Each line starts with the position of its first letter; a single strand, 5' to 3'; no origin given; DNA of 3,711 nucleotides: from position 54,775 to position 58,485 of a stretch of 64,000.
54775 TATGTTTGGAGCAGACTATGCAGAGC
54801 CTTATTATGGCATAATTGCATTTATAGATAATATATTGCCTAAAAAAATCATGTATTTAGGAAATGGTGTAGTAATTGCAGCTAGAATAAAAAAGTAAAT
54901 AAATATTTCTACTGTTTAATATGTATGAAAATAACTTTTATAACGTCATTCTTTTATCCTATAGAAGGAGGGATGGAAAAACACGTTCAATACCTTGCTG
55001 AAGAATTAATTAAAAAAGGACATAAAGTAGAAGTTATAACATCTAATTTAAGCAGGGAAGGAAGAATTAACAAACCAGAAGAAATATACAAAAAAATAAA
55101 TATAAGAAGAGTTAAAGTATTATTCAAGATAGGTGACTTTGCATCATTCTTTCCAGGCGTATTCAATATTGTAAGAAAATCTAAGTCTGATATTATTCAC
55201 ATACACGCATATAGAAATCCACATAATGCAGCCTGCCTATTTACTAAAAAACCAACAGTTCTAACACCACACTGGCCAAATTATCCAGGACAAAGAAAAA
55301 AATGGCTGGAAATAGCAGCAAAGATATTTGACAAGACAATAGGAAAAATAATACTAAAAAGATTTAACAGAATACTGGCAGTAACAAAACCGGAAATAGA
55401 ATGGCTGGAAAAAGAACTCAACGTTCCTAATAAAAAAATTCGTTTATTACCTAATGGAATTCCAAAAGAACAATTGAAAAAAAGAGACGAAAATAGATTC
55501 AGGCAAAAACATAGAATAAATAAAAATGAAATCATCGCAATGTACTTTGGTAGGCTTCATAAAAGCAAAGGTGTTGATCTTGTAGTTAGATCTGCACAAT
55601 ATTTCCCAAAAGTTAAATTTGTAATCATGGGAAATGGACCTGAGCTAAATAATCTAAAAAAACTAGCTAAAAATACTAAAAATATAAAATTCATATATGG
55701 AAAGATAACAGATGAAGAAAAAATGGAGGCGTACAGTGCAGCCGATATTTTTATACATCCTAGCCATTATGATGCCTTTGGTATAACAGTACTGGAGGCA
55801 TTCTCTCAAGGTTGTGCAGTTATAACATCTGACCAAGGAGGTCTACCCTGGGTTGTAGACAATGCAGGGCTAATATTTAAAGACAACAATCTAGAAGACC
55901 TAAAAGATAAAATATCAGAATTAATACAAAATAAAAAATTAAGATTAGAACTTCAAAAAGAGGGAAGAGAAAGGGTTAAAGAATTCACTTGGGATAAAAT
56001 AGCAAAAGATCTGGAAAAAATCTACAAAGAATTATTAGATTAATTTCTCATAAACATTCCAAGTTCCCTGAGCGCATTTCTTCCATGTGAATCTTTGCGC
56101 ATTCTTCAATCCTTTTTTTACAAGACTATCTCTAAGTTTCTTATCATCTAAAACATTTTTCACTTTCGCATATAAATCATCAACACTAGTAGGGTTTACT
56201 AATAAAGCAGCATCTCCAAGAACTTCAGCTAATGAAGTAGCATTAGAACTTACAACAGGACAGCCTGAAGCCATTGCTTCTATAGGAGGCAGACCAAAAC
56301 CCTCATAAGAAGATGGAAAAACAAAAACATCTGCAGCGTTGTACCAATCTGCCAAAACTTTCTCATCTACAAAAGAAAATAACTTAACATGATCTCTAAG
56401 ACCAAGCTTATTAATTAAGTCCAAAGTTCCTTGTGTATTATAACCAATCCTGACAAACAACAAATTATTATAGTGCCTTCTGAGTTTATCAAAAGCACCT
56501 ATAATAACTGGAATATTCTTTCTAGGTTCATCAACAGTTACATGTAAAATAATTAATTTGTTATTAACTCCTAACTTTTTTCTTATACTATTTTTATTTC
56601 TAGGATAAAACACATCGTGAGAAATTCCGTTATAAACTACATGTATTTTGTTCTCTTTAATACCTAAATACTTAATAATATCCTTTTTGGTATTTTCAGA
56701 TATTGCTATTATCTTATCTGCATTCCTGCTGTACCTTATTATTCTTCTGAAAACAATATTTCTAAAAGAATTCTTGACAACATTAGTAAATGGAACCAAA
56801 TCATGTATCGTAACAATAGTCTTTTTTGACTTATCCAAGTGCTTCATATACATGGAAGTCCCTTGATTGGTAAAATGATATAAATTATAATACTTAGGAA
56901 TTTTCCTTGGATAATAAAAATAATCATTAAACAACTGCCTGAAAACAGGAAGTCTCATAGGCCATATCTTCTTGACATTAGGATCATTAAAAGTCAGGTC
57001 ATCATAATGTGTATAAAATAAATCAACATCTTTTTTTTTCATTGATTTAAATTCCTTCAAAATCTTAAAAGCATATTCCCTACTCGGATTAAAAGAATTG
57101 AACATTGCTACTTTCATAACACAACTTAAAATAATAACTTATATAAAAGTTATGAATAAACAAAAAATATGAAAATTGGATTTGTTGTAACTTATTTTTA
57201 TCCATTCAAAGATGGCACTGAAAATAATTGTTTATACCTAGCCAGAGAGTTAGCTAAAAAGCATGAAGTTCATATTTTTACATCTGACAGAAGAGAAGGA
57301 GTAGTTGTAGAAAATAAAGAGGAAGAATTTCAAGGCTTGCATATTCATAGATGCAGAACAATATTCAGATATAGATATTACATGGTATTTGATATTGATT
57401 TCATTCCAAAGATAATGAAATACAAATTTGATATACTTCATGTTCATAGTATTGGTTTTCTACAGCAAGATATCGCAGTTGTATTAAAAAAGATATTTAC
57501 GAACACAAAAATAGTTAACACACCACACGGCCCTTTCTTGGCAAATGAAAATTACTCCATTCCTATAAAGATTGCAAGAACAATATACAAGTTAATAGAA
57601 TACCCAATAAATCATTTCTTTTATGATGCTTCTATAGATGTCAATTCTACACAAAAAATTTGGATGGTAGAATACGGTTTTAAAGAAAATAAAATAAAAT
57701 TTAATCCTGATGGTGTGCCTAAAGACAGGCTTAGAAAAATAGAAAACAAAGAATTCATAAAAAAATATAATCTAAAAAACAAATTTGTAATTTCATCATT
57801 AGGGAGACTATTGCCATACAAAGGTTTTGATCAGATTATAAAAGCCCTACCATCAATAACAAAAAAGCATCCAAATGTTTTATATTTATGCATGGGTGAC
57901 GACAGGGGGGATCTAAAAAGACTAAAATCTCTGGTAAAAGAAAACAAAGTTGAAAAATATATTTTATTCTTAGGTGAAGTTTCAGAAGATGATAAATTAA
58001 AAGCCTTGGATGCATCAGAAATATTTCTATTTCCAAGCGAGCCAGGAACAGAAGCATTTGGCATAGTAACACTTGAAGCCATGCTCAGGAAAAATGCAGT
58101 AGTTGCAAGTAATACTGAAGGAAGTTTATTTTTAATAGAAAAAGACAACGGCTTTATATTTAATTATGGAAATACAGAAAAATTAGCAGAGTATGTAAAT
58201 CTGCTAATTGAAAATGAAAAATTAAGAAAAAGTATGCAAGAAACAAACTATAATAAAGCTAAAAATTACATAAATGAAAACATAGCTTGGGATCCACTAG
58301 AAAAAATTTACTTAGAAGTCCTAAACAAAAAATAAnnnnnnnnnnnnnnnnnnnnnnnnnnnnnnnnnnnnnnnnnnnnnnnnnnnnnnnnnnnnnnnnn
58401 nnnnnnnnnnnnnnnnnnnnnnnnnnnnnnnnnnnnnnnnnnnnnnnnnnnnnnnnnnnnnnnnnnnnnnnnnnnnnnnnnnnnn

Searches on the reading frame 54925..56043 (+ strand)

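Call 71: search_protein_families(library=pfam, proteins=[window:54925-56043:+], max_evalue=0.001)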
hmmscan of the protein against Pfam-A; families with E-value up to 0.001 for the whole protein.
window:54925-56043:+ (372 aa): 8 families
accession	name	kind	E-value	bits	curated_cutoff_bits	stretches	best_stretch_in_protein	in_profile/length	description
PF00534.26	Glycos_transf_1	-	2.2e-38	131.9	26.4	1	189-350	2-172/172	Glycosyl transferases group 1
PF13439.12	Glyco_transf_4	-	3.8e-26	92.6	28.5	1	15-181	2-168/170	Glycosyltransferase Family 4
PF13692.12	Glyco_trans_1_4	-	5.1e-25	88.8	27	1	205-336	4-142/142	Glycosyl transferases group 1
PF13579.12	Glyco_trans_4_4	-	2.1e-14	54.6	29.7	1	15-178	1-158/158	Glycosyl transferase 4-like domain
PF13524.12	Glyco_trans_1_2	-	6.3e-11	42.9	25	1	223-364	8-143/144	Glycosyl transferase-like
PF13477.12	Glyco_trans_4_2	-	7e-07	29.9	23.4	1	18-126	10-118/139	Glycosyl transferase 4-like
PF20706.3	GT4-conflict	-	7.3e-07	28.9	26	1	193-362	193-384/385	Family 4 Glycosyltransferase in conflict systems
PF08323.17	Glyco_transf_5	-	0.0006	20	22.7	0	2-56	1-58/239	Starch synthase catalytic domain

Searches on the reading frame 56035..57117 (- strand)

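Call 72: search_protein_families(library=pfam, proteins=[window:56035-57117:-], max_evalue=0.001)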
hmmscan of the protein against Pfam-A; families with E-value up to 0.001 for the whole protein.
window:56035-57117:- (360 aa): 5 families
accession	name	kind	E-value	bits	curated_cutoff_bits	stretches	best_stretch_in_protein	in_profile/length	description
PF00534.26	Glycos_transf_1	-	1.2e-35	123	26.4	1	175-336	2-169/172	Glycosyl transferases group 1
PF13692.12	Glyco_trans_1_4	-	4.5e-27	95.5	27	1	193-325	7-142/142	Glycosyl transferases group 1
PF13439.12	Glyco_transf_4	-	5.9e-17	62.7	28.5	1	30-168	21-169/170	Glycosyltransferase Family 4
PF20706.3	GT4-conflict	-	1.3e-10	41.2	26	1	133-349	147-382/385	Family 4 Glycosyltransferase in conflict systems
PF13524.12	Glyco_trans_1_2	-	6.4e-07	29.9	25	1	245-347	30-137/144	Glycosyl transferase-like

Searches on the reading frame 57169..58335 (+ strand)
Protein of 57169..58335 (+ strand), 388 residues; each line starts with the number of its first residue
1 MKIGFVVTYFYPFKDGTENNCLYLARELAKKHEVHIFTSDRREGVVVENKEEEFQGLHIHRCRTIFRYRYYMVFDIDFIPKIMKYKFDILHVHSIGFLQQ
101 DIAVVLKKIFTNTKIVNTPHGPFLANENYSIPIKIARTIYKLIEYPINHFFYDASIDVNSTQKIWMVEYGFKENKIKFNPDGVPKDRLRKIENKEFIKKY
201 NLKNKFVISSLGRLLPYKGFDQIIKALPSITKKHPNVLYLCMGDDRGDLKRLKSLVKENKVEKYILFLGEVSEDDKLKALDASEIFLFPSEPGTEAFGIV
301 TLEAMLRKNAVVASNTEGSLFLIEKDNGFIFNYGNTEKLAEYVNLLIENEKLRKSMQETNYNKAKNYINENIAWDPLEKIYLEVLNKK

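Call 72: search_protein_families(library=pfam, proteins=[window:57169-58335:+], max_evalue=0.001)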
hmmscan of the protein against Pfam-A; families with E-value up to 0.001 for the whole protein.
window:57169-58335:+ (388 aa): 3 families
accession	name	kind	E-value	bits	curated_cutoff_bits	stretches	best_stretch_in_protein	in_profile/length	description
PF00534.26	Glycos_transf_1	-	5.9e-33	114.3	26.4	1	194-362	3-171/172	Glycosyl transferases group 1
PF13692.12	Glyco_trans_1_4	-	6.1e-23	82.1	27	1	206-349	2-142/142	Glycosyl transferases group 1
PF13439.12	Glyco_transf_4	-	2.1e-14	54.3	28.5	1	16-187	3-170/170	Glycosyltransferase Family 4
